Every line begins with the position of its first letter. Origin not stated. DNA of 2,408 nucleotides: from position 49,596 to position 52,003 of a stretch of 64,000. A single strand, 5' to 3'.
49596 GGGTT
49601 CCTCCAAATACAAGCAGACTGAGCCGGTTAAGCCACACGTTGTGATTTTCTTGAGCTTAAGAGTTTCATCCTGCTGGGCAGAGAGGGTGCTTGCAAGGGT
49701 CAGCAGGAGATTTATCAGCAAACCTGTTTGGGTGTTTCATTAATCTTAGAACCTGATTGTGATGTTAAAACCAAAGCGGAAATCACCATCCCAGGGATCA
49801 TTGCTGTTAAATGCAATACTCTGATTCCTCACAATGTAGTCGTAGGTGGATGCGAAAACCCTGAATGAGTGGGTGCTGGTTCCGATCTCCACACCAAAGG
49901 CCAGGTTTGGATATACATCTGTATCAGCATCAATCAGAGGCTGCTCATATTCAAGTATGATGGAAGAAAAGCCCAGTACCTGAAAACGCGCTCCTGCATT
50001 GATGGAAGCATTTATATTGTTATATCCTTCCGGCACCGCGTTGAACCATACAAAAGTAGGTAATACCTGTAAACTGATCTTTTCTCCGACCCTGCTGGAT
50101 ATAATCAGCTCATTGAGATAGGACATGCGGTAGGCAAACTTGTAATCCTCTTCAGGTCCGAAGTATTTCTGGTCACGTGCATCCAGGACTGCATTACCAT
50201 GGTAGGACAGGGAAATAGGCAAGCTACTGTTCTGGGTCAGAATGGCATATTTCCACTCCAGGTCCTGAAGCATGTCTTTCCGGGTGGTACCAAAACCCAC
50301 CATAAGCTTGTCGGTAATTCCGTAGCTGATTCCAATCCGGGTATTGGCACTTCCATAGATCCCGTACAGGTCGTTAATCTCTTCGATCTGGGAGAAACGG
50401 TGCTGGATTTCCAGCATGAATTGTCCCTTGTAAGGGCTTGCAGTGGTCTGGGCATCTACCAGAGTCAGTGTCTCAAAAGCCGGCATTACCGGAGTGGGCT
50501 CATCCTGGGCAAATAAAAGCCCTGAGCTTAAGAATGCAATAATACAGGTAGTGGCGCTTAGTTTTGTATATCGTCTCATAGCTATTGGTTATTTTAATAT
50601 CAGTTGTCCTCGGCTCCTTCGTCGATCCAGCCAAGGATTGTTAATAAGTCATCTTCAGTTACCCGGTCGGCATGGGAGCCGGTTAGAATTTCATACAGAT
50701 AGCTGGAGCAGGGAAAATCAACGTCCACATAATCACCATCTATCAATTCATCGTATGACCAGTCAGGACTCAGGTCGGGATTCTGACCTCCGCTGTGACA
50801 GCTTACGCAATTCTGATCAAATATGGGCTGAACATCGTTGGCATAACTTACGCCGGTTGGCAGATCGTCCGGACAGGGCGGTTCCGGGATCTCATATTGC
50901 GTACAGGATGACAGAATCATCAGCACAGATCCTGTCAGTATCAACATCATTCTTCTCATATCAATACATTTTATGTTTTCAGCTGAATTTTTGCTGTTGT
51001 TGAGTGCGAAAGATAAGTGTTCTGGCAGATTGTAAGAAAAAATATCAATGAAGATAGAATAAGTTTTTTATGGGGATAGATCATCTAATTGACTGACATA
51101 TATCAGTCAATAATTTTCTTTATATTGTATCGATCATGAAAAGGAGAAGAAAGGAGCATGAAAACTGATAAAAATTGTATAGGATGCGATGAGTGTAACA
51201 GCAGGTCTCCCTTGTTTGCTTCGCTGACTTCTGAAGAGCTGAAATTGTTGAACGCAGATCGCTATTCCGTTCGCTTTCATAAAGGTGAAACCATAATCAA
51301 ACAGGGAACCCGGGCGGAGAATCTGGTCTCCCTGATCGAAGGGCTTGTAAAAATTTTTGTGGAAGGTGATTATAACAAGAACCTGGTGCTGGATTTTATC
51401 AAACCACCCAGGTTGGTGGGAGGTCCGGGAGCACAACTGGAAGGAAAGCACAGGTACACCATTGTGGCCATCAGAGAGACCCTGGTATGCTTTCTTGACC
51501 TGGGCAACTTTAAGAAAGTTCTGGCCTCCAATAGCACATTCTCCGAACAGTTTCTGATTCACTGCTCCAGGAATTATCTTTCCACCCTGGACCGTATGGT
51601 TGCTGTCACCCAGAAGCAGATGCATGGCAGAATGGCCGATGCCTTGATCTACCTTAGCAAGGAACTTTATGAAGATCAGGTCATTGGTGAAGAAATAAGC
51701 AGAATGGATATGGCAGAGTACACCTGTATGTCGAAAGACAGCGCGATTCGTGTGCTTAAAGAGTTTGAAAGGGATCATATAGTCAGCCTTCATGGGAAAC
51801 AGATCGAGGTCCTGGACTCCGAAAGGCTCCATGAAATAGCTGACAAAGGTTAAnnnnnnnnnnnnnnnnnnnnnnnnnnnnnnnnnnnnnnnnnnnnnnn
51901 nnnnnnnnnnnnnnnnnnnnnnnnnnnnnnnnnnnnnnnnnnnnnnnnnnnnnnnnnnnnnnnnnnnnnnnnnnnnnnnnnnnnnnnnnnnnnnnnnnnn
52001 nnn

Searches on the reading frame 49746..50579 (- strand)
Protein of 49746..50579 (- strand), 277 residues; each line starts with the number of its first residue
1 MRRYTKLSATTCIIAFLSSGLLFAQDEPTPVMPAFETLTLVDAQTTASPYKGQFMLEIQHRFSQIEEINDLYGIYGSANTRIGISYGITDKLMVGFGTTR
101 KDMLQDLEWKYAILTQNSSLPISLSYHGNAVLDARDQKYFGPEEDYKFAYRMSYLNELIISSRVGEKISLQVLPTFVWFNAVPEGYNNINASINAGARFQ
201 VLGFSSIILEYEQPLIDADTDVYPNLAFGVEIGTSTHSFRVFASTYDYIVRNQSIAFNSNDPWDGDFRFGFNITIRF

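Call 7: search_protein_families(library=pfam, proteins=[window:49746-50579:-], max_evalue=0.01)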
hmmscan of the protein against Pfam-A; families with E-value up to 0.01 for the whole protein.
window:49746-50579:- (277 aa): 1 family
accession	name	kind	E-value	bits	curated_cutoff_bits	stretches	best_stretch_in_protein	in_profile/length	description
PF19089.6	DUF5777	-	1.1e-60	205.4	23.1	1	35-277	1-247/247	Membrane bound beta barrel domain (DUF5777)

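Call 50: search_protein_families(library=ncbifam, proteins=[window:49746-50579:-], max_evalue=0.01)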
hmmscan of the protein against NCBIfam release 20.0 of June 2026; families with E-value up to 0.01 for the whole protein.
window:49746-50579:- (277 aa): 0 families

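Call 56: find_homologous_proteins(query=window:49749-50579:-, max_evalue=0.001)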
Query window:49749-50579:- (277 aa): 894 proteins with E <= 0.001 among 1365 candidates; the best 120 are listed.
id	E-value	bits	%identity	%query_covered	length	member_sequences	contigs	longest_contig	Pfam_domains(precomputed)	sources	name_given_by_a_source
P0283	1.1e-182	623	100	100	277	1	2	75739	PF19089.7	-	-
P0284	7.2e-182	621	99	100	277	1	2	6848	PF19089.7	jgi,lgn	-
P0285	1.2e-173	594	94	100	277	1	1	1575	PF19089.7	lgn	-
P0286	1.3e-172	590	94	100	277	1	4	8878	PF19089.7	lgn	-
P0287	1.6e-172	590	94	100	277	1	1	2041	PF19089.7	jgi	jgi:hypothetical protein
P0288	6.7e-171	585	93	100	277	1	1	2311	PF19089.7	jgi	-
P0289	7.9e-170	581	92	100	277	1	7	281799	PF19089.7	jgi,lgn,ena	-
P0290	1.1e-167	574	91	100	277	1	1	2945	PF19089.7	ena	-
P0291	4.8e-167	572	91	100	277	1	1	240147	PF19089.7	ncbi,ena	-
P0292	8.8e-166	568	90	100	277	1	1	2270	PF19089.7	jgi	jgi:hypothetical protein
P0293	3.1e-165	566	89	100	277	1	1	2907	PF19089.7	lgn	-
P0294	4.4e-165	566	89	100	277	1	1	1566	PF19089.7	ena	-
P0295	6.1e-165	565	89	100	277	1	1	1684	PF19089.7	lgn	-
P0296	7.9e-165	565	89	100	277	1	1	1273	PF19089.7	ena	-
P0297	9.2e-165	565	89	100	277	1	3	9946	PF19089.7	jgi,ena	-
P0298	9.8e-165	565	88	100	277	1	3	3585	PF19089.7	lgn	-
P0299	1.8e-164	564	88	100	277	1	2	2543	PF19089.7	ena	-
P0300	2.5e-164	563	88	100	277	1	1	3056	PF19089.7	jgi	-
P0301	7.1e-164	562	88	100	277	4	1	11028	PF19089.7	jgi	jgi:hypothetical protein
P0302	9.1e-164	561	88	100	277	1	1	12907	PF19089.7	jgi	-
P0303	9.8e-164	561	88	100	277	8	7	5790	PF19089.7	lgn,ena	-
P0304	1.2e-163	561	88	100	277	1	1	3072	PF19089.7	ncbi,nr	ncbi:MAG: DUF5777 family beta-barrel protein [Bacteroidota bacterium]|nr:DUF5777 family beta-barrel 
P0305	1.5e-163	561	88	100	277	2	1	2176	PF19089.7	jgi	-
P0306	2.5e-163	560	88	100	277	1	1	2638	PF19089.7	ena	-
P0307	3.0e-163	560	88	100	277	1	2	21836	PF19089.7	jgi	-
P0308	4.9e-162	556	86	100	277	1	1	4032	PF19089.7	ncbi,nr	ncbi:MAG: hypothetical protein KAS82_08850 [Bacteroidales bacterium]|nr:hypothetical protein [Bacter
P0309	6.6e-162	555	86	100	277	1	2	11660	PF19089.7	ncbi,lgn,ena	-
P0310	9.5e-162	555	87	100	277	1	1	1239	PF19089.7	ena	-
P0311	1.7e-161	554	86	100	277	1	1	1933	PF19089.7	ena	-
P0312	1.7e-161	554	86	100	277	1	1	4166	PF19089.7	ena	-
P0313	2.6e-161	553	86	100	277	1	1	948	PF19089.7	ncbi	-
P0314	3.9e-161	553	87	100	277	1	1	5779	PF19089.7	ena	-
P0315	6.2e-161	552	86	100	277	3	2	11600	PF19089.7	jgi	-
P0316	8.3e-161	552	86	100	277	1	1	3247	PF19089.7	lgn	-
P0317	9.2e-161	552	86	100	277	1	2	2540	PF19089.7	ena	-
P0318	1.0e-160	551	87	100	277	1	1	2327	PF19089.7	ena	-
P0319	1.2e-160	551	86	100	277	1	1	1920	PF19089.7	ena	-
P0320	1.3e-160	551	87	100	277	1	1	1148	PF19089.7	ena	-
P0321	1.5e-160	551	86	100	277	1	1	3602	PF19089.7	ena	-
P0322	1.6e-160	551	86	100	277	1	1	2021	PF19089.7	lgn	-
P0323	1.7e-160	551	87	100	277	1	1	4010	PF19089.7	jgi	jgi:hypothetical protein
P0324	2.4e-160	550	87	100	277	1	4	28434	PF19089.7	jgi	-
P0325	2.4e-160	550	86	100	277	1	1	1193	PF19089.7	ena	-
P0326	2.6e-160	550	86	100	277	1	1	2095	PF19089.7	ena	-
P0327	2.6e-160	550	86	100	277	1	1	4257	PF19089.7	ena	-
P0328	2.7e-160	550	86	100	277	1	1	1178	PF19089.7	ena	-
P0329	7.5e-160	549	86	100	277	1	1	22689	PF19089.7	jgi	-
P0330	7.8e-160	548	86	100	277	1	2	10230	PF19089.7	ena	-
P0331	2.4e-159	547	86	100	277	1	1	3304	PF19089.7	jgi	-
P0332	3.5e-159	546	86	100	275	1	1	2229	PF19089.7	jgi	jgi:hypothetical protein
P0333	4.4e-159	546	84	100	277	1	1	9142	PF19089.7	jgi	jgi:hypothetical protein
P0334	6.1e-159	546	85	100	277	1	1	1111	PF19089.7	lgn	-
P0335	6.3e-159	546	86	100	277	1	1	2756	PF19089.7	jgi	jgi:hypothetical protein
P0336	6.4e-159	546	84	100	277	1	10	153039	PF19089.7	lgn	-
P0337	7.8e-159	545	86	100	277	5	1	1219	PF19089.7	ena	-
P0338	9.2e-159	545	85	100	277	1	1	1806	PF19089.7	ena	-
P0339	1.3e-158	544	85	100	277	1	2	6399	PF19089.7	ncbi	-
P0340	1.4e-158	544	86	100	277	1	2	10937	PF19089.7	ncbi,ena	-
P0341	8.7e-158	542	83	100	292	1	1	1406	PF19089.7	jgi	jgi:hypothetical protein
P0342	1.1e-157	541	86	100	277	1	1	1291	PF19089.7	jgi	-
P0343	2.0e-157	541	84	100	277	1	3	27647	PF19089.7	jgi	-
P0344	2.5e-157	540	85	100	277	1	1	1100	PF19089.7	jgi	jgi:hypothetical protein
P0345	3.8e-157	540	83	100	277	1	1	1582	PF19089.7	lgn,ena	-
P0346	5.3e-157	539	84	100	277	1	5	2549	PF19089.7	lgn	-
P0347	5.5e-157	539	84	100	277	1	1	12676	PF19089.7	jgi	jgi:hypothetical protein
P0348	7.7e-157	539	84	100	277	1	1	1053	PF19089.7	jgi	jgi:hypothetical protein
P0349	1.0e-156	538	84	100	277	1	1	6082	PF19089.7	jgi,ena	-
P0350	1.2e-156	538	84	100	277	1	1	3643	PF19089.7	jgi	jgi:hypothetical protein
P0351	1.3e-156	538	84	100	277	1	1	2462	PF19089.7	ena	-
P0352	2.3e-156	537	84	100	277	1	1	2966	PF19089.7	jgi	jgi:hypothetical protein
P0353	3.2e-156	537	85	100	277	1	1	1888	PF19089.7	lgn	-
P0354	4.4e-156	536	84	100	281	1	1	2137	PF19089.7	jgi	-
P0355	6.8e-156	536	84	100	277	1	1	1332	PF19089.7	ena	-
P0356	8.0e-156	535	84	100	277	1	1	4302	PF19089.7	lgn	-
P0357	1.6e-155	534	83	100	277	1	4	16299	PF19089.7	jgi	jgi:hypothetical protein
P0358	4.5e-155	533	84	100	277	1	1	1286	PF19089.7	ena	-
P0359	8.4e-155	532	83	100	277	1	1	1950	PF19089.7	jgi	jgi:hypothetical protein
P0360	1.6e-154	531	84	100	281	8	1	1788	PF19089.7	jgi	jgi:hypothetical protein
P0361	1.7e-154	531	84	100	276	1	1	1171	PF19089.7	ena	-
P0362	2.6e-154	530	82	100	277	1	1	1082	PF19089.7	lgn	-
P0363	5.4e-154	529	83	100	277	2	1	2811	PF19089.7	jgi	jgi:hypothetical protein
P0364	9.4e-154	529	82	100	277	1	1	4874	PF19089.7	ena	-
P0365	1.9e-153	528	95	89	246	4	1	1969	PF19089.7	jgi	jgi:hypothetical protein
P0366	1.9e-153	528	82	100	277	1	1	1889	PF19089.7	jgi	jgi:hypothetical protein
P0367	3.8e-153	527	82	100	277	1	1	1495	PF19089.7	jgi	-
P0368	6.5e-153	526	81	100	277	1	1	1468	PF19089.7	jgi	jgi:hypothetical protein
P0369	8.9e-153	525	83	100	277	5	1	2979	PF19089.7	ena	-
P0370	9.4e-153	525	82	100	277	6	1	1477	PF19089.7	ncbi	-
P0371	1.2e-152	525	82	100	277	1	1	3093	PF19089.7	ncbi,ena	-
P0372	1.2e-152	525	82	100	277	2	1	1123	PF19089.7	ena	-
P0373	4.9e-152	523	84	100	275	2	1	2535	PF19089.7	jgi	jgi:hypothetical protein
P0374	5.2e-151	520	81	100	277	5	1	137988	PF19089.7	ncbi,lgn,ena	-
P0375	4.0e-149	513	80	100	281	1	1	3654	PF19089.7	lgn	-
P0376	1.2e-148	512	90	89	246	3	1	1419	PF19089.7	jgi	jgi:hypothetical protein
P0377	2.3e-148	511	80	100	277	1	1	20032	PF19089.7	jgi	-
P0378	4.3e-148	510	80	100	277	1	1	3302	PF19089.7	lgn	-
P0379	8.5e-148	509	80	100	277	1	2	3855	PF19089.7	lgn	-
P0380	3.7e-147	507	79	100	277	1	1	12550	PF19089.7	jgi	jgi:hypothetical protein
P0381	9.5e-146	502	78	100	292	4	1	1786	PF19089.7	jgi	jgi:hypothetical protein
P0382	1.1e-145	502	79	100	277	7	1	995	PF19089.7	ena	-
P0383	2.0e-145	501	79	100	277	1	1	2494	PF19089.7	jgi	-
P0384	4.3e-145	500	78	100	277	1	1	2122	PF19089.7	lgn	-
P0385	4.5e-145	500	79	100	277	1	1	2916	PF19089.7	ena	-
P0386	6.4e-145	500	78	100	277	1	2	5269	PF19089.7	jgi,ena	-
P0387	2.0e-144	498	79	100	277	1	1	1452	PF19089.7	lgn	-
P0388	2.8e-144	497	78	100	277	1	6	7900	PF19089.7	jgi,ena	jgi:hypothetical protein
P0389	3.5e-144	497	79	100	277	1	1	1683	PF19089.7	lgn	-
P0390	6.3e-144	496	79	100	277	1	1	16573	PF19089.7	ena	-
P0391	7.7e-144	496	87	90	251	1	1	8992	PF19089.7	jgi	-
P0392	3.9e-143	494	78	100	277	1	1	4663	PF19089.7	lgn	-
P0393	7.3e-143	493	77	100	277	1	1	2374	PF19089.7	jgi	-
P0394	8.7e-143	493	78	100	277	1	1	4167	PF19089.7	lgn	-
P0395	2.7e-142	491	78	100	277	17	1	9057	PF19089.7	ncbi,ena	-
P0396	5.6e-142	490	75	100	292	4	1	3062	PF19089.7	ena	-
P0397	1.5e-141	489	76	100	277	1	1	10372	PF19089.7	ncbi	-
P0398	4.6e-141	487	75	100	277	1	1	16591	PF19089.7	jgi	jgi:hypothetical protein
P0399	5.0e-141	487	76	100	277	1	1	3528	PF19089.7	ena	-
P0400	8.4e-141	486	76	100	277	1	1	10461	PF19089.7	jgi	jgi:hypothetical protein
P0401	1.8e-140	485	79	98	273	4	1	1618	PF19089.7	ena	-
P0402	2.6e-139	481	74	100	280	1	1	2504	PF19089.7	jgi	jgi:hypothetical protein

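Call 64: predict_structure(alignment_id=A4)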
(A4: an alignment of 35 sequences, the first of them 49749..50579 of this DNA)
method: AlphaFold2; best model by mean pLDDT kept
length: 277 residues; sequences in the alignment: 35
mean_pLDDT: 55.7   pTM: 0.53
mean pLDDT of the five models: 55.7, 52.7, 46.7, 31.5, 28.4
residues with pLDDT >= 90: 0; 70-90: 30; 50-70: 160; < 50: 87
segments of 3 or more residues with pLDDT < 50: 1-3, 17-47, 61-79, 136-150, 182-186, 248-257
pLDDT, mean of each block of 10 residues (from residue 1): 55 50 28 33 42 66 43 39 71 69 62 58 64 49 38 63 64 63 50 64 64 66 70 63 58 45 68 55
secondary structure, 60 per line:
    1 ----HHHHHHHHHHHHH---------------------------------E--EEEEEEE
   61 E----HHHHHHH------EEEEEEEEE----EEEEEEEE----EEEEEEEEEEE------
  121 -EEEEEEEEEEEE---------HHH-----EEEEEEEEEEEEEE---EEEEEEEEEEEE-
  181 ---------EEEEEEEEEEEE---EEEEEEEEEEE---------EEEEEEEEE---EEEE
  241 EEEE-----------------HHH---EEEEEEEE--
elements in order: H5-17 E54-61 H66-72 E79-87 E92-99 E104-114 E122-133 E151-164 E168-179 E190-201 E205-215 E225-233 E237-244 E268-275

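Call 68: fold_search(model_id=the predicted structure, library=pdb)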
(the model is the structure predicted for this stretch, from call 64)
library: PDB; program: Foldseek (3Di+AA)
matches with E <= 10: 660; with E <= 0.001: 0
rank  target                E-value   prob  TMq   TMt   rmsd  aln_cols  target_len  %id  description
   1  7xzj_9                1.9e-03  1.00  0.34  0.26  23.8       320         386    9  Cryo-EM structure of TOC complex from Chlamydomonas reinhardtii. (released 2023-01-11)
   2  2iwv_A                3.1e-03  1.00  0.44  0.44   6.7       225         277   11  Structure of the monomeric outer membrane porin OmpG in the open and closed conformation (released 2006-08-14)
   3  9fxb_D                3.5e-03  1.00  0.32  0.17  14.1       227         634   11  Cryo-EM structure of the type 1 pilus assembly platform as part of the FimI-bound chaperone-usher pilus complex (FimDH (released 2025-06-04)
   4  4ctd_A                4.2e-03  1.00  0.44  0.50   5.0       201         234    8  X-ray structure of an engineered OmpG loop6-deletion (released 2014-08-13)
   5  8sqa_A                6.7e-03  0.99  0.36  0.16  19.5       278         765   13  The cryo-EM structure of the EcBAM/EspP(beta8-12) complex (released 2024-05-08)
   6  5o9c_A                7.0e-03  1.00  0.40  0.34  10.4       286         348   13  Crystal structure of Omp36 from Enterobacter aerogenes (released 2018-06-27)
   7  3rfz_E                8.2e-03  0.91  0.24  0.12  13.3       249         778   11  Crystal structure of the FimD usher bound to its cognate FimC:FimH substrate (released 2011-06-01)
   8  4ctd_B                9.5e-03  1.00  0.44  0.51   4.8       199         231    8  X-ray structure of an engineered OmpG loop6-deletion (released 2014-08-13)
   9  7q5c                  9.5e-03  1.00  0.45  0.48   5.8       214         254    9  Crystal structure of OmpG in space group 96 (released 2022-11-16)
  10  4rl8_A                1.1e-02  0.99  0.36  0.37   9.7       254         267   12  Crystal structure of the COG4313 outer membrane channel from Pseudomonas putida F1 (released 2015-07-29)
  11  1fw3_A                1.2e-02  0.99  0.38  0.42   8.6       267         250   12  OUTER MEMBRANE PHOSPHOLIPASE A FROM ESCHERICHIA COLI (released 2001-06-01)
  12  3fid_A                1.2e-02  0.99  0.35  0.34   9.0       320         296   12  LpxR from Salmonella typhimurium (released 2009-02-10)
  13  4rl8_C                1.2e-02  0.99  0.36  0.37   9.5       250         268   12  Crystal structure of the COG4313 outer membrane channel from Pseudomonas putida F1 (released 2015-07-29)
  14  9fy9_D                1.2e-02  0.90  0.23  0.12  16.0       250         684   12  Cryo-EM structure of the type 1 chaperone-usher pilus FimD-tip complex (FimDHGFC) - Conformer 1 (released 2025-06-04)
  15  2wvp                  1.3e-02  1.00  0.44  0.46   5.8       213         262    9  Synthetically modified OmpG (released 2010-07-14)
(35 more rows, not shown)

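Call 69: find_encoding_contigs(protein=P0284, flank=6000, max_places=3)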
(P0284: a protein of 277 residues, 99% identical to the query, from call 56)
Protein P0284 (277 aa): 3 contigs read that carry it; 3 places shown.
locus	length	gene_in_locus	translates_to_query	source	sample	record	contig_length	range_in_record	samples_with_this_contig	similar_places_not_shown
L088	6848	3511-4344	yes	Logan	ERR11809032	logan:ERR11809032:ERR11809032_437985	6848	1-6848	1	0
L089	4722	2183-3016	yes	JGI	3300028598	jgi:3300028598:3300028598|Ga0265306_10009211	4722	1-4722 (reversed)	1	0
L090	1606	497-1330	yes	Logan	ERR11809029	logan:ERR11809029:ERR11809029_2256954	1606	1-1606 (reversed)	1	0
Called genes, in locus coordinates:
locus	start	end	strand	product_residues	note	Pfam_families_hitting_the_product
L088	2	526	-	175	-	?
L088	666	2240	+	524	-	PF00144:Beta-lactamase, PF11954:DUF3471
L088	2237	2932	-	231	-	PF00027:cNMP_binding, PF13545:HTH_Crp_2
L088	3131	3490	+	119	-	-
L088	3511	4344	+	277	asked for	PF19089:DUF5777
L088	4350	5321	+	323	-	PF09699:Paired_CXXCH_1 (faint), PF14522:Cytochrome_C7 (faint), PF14537:Cytochrom_c3_2 (weak), PF22113:Mtrc-MtrF_II-IV_dom (weak)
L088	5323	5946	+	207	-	PF01292:Ni_hydr_CYTB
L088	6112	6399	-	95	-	-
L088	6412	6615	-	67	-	-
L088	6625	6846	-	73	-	?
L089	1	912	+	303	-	?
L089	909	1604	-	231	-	PF00027:cNMP_binding, PF13545:HTH_Crp_2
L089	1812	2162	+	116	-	-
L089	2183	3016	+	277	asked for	PF19089:DUF5777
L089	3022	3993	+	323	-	PF09699:Paired_CXXCH_1 (faint), PF14522:Cytochrome_C7 (faint), PF14537:Cytochrom_c3_2 (weak), PF22113:Mtrc-MtrF_II-IV_dom (weak)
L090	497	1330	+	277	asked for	PF19089:DUF5777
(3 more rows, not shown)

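Call 70: find_encoding_contigs(protein=P0289, flank=6000, max_places=2)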
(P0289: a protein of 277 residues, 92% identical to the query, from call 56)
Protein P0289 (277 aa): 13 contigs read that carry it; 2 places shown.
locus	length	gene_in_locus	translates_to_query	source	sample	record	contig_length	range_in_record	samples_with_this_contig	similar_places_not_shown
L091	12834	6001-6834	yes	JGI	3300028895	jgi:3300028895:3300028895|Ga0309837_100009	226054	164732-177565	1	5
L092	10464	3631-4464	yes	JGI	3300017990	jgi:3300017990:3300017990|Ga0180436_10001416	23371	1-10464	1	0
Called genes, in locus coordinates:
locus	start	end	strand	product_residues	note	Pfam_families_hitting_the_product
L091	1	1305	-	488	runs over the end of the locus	PF13442:Cytochrome_CBB3, PF07995:GSDH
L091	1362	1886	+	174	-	PF13302:Acetyltransf_3 (weak), PF13673:Acetyltransf_10, PF00583:Acetyltransf_1, PF13508:Acetyltransf_7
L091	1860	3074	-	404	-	PF07690:MFS_1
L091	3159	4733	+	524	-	PF00144:Beta-lactamase, PF11954:DUF3471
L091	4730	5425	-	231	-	PF00027:cNMP_binding, PF13545:HTH_Crp_2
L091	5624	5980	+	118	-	-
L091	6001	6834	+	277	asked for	PF19089:DUF5777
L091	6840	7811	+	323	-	PF09699:Paired_CXXCH_1 (faint), PF14522:Cytochrome_C7 (faint), PF14537:Cytochrom_c3_2 (weak), PF22113:Mtrc-MtrF_II-IV_dom (weak)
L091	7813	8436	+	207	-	PF01292:Ni_hydr_CYTB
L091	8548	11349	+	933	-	PF02085:Cytochrom_CIII (faint), PF09699:Paired_CXXCH_1 (faint), PF14522:Cytochrome_C7 (faint), PF14537:Cytochrom_c3_2 (faint), PF22113:Mtrc-MtrF_II-IV_dom (weak), PF01292:Ni_hydr_CYTB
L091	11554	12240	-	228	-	-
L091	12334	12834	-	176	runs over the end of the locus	PF14522:Cytochrome_C7 (faint), PF14537:Cytochrom_c3_2 (faint), PF22113:Mtrc-MtrF_II-IV_dom (faint), PF09699:Paired_CXXCH_1 (faint), PF13435:Cytochrome_C554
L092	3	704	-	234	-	?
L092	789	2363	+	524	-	PF00144:Beta-lactamase, PF11954:DUF3471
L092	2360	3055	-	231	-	PF00027:cNMP_binding, PF13545:HTH_Crp_2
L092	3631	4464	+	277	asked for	PF19089:DUF5777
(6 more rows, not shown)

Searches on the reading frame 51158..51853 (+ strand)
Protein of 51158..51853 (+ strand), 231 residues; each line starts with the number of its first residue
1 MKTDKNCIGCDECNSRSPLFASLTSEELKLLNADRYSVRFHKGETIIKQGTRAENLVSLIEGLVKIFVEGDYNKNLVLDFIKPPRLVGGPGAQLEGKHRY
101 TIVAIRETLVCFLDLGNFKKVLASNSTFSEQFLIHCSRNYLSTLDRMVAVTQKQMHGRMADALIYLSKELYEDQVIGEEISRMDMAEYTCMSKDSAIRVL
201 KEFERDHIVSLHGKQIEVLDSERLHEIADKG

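Call 46: search_protein_families(library=pfam, proteins=[window:51158-51853:+], max_evalue=0.0001)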
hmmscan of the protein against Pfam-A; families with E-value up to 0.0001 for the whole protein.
window:51158-51853:+ (231 aa): 2 families
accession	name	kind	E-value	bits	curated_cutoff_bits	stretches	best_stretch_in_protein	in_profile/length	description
PF00027.35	cNMP_binding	-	9.8e-14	51.5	27.5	1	38-125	2-89/89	Cyclic nucleotide-binding domain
PF13545.12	HTH_Crp_2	-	3.5e-10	40.1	27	1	157-226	1-69/70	Crp-like helix-turn-helix domain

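Call 55: search_protein_families(library=ncbifam, proteins=[window:51158-51853:+], max_evalue=0.001)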
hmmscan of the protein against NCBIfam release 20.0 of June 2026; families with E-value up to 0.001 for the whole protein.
window:51158-51853:+ (231 aa): 9 families
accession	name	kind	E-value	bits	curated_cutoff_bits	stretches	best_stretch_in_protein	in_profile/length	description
NF008732.0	PRK11753.1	equivalog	5.6e-16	58.6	266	1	34-220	22-212/214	cAMP-activated global transcriptional regulator CRP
NF045989.1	TransRegFnrLRhodb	equivalog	4.5e-14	52.3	300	1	8-227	8-234/245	transcriptional regulator FnrL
NF008365.0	PRK11161.1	subfamily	9.6e-11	41.4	228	1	6-229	16-244/250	fumarate/nitrate reduction transcriptional regulator Fnr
NF007707.0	PRK10402.1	subfamily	5.2e-10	39.3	180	1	37-229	33-219/226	transcriptional regulator YeiL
NF006901.0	PRK09392.1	equivalog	1.4e-09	37.6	211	1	17-228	12-221/236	transcriptional activator FtrB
NF050806.1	TransRegFixKCaul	equivalog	1.1e-08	34.6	300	1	30-227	18-213/215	transcriptional regulator FixK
NF052518.1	TransRegLdrP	equivalog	5.3e-08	33.1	300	1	39-227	3-187/195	transcriptional regulator LdrP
NF041163.2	encap_f2b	equivalog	1.1e-06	28.1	400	1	26-132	86-193/450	family 2B encapsulin nanocompartment shell protein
NF010499.0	PRK13918.1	equivalog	0.00015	21.4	274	1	37-228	14-201/205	CRP/FNR family transcriptional regulator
